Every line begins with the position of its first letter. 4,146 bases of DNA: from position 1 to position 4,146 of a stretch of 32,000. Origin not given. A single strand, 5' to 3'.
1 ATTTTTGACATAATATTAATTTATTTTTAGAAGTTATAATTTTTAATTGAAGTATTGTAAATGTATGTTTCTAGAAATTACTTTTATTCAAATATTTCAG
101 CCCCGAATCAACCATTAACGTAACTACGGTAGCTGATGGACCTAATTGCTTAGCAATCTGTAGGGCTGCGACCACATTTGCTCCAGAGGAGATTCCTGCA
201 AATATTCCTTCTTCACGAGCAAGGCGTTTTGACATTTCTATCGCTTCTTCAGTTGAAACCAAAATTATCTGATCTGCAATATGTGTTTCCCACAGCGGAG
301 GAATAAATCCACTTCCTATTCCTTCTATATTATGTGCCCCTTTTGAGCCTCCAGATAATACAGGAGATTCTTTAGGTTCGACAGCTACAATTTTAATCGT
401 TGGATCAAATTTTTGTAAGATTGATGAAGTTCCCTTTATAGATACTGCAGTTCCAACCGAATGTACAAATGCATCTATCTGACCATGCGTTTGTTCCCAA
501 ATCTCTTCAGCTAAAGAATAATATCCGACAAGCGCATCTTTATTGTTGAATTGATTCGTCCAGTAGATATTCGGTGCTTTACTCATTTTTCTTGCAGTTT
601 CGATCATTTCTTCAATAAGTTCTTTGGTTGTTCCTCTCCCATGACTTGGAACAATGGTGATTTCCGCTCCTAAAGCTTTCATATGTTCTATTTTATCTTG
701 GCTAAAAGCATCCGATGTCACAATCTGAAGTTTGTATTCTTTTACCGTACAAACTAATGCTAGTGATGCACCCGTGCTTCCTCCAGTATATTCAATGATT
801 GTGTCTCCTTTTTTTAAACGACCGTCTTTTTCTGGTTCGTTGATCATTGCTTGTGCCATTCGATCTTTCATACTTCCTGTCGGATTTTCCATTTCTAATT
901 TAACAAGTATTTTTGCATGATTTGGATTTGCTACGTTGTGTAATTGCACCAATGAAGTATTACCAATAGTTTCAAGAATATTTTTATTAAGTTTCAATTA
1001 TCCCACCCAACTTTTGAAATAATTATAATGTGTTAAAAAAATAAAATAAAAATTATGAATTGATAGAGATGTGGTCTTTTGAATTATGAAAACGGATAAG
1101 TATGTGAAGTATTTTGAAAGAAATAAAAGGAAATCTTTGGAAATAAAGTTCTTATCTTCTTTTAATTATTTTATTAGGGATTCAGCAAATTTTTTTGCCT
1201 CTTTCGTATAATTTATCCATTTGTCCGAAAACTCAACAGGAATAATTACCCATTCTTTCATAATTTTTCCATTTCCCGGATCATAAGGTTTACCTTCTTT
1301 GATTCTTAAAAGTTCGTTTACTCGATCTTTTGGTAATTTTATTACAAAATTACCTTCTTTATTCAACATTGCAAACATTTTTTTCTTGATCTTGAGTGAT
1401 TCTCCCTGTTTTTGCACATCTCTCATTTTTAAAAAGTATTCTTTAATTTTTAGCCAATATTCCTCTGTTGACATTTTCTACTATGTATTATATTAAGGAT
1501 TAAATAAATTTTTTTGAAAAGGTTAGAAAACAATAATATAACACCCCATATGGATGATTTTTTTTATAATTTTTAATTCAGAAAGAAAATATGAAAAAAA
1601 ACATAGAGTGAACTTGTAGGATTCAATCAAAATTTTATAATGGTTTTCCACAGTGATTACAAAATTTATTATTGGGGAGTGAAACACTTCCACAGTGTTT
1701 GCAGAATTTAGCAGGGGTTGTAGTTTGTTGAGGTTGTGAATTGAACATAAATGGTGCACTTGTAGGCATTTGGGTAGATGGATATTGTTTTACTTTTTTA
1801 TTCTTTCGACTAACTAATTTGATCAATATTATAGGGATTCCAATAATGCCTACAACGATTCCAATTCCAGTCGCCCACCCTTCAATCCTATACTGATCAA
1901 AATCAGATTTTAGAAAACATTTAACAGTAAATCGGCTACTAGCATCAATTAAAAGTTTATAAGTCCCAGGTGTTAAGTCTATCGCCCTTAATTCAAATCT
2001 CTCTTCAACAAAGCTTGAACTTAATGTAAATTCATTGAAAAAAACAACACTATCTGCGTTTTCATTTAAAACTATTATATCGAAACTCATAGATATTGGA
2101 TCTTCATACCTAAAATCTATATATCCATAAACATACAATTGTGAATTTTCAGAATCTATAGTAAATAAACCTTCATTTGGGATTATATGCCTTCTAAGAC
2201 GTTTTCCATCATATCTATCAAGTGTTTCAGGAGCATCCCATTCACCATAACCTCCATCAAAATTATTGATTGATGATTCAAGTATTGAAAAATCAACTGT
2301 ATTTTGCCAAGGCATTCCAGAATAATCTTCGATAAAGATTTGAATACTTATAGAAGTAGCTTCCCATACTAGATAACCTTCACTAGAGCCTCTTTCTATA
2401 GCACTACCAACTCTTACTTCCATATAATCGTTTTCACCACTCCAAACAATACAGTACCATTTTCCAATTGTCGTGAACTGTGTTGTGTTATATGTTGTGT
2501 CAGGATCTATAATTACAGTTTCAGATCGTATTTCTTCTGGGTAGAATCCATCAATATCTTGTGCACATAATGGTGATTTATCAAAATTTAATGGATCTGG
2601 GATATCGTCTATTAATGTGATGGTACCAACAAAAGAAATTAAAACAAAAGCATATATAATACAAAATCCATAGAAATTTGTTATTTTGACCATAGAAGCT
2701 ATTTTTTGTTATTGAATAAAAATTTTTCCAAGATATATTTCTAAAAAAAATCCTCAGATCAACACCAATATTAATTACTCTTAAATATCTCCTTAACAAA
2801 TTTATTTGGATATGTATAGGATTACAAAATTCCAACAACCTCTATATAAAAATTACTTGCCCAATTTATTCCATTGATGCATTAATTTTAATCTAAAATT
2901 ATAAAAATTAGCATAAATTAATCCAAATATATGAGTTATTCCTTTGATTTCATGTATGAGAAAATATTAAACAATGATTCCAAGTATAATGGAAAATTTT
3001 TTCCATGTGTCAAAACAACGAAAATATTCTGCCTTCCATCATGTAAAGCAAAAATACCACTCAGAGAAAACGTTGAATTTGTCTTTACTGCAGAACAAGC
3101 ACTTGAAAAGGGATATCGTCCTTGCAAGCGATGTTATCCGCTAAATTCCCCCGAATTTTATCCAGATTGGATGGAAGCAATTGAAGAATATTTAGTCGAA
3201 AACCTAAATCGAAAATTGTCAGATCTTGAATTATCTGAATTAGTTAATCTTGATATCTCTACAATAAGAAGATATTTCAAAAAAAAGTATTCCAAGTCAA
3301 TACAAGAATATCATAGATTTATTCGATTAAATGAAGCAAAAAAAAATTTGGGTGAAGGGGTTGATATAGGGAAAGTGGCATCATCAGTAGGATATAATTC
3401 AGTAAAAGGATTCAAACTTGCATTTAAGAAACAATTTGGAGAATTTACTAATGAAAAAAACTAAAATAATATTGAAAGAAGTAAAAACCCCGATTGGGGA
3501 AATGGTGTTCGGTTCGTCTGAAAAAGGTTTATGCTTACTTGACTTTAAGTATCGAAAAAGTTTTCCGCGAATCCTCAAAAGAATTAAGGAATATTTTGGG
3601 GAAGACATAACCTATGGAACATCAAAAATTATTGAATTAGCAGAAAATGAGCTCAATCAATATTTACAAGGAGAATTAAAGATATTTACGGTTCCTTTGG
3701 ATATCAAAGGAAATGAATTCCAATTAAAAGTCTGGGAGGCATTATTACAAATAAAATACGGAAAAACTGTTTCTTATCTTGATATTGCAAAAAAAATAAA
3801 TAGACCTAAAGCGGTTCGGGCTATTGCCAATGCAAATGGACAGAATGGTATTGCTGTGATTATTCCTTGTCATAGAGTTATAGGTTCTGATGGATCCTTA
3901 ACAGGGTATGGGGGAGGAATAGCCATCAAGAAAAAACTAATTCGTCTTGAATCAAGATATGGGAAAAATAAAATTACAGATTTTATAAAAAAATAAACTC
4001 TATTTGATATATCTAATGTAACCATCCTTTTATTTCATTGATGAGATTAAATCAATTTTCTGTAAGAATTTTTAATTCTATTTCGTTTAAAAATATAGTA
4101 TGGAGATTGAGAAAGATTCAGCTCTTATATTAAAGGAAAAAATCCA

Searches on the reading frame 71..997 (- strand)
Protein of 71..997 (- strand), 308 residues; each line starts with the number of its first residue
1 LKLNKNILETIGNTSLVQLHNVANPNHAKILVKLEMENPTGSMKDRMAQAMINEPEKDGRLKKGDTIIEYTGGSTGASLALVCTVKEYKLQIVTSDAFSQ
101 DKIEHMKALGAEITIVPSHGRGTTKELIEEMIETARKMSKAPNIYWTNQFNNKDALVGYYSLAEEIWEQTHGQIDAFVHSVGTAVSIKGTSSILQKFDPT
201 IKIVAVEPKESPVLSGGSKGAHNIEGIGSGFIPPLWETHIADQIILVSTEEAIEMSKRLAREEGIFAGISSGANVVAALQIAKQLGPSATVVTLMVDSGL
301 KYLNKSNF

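Call 103: search_protein_families(library=pfam, proteins=[window:71-997:-], max_evalue=0.001)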
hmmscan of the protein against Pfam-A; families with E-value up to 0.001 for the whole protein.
window:71-997:- (308 aa): 1 family
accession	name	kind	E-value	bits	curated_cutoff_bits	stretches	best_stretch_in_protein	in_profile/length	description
PF00291.31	PALP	-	5.9e-68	229.8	35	1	8-295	2-293/295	Pyridoxal-phosphate dependent enzyme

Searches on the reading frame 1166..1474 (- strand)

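Call 103: search_protein_families(library=pfam, proteins=[window:1166-1474:-], max_evalue=0.001)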
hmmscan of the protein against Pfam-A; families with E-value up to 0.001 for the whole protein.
window:1166-1474:- (102 aa): 1 family
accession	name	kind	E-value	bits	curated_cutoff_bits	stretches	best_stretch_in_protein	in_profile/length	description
PF04237.18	YjbR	-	0.00033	21.7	30.1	1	24-85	13-76/88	YjbR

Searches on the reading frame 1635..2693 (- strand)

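Call 103: search_protein_families(library=pfam, proteins=[window:1635-2693:-], max_evalue=0.001)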
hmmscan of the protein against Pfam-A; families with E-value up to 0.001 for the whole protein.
window:1635-2693:- (352 aa): 1 family
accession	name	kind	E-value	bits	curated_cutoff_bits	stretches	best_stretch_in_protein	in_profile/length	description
PF13240.11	Zn_Ribbon_1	-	0.00034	20.8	25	0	330-352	1-23/23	zinc-ribbon domain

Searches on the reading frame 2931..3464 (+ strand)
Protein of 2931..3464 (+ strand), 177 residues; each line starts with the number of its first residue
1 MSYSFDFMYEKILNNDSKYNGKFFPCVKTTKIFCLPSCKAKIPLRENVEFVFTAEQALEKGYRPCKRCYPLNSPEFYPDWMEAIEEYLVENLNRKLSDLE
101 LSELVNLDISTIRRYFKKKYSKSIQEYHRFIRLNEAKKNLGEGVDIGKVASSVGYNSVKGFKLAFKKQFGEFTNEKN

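Call 103: search_protein_families(library=pfam, proteins=[window:2931-3464:+], max_evalue=0.001)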
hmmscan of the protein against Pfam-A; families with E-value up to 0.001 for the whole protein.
window:2931-3464:+ (177 aa): 3 families
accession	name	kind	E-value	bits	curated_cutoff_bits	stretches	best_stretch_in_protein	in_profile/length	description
PF02805.21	Ada_Zn_binding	-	9e-28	96.5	23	1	8-70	2-64/65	Metal binding domain of Ada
PF12833.13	HTH_18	-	1.2e-12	48.4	33.6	1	102-171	2-72/80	Helix-turn-helix domain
PF00165.29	HTH_AraC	-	5.1e-05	23.7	26.6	0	138-170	3-34/42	Bacterial regulatory helix-turn-helix proteins, AraC family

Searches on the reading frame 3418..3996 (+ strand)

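Call 103: search_protein_families(library=pfam, proteins=[window:3418-3996:+], max_evalue=0.001)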
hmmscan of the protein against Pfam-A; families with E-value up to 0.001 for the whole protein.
window:3418-3996:+ (192 aa): 2 families
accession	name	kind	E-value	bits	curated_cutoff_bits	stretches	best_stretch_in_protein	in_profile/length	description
PF01035.26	DNA_binding_1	-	8.4e-33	112.5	27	1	100-179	1-80/81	6-O-methylguanine DNA methyltransferase, DNA binding domain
PF02870.21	Methyltransf_1N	-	1.6e-05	25.8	21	1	23-96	7-71/71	6-O-methylguanine DNA methyltransferase, ribonuclease-like domain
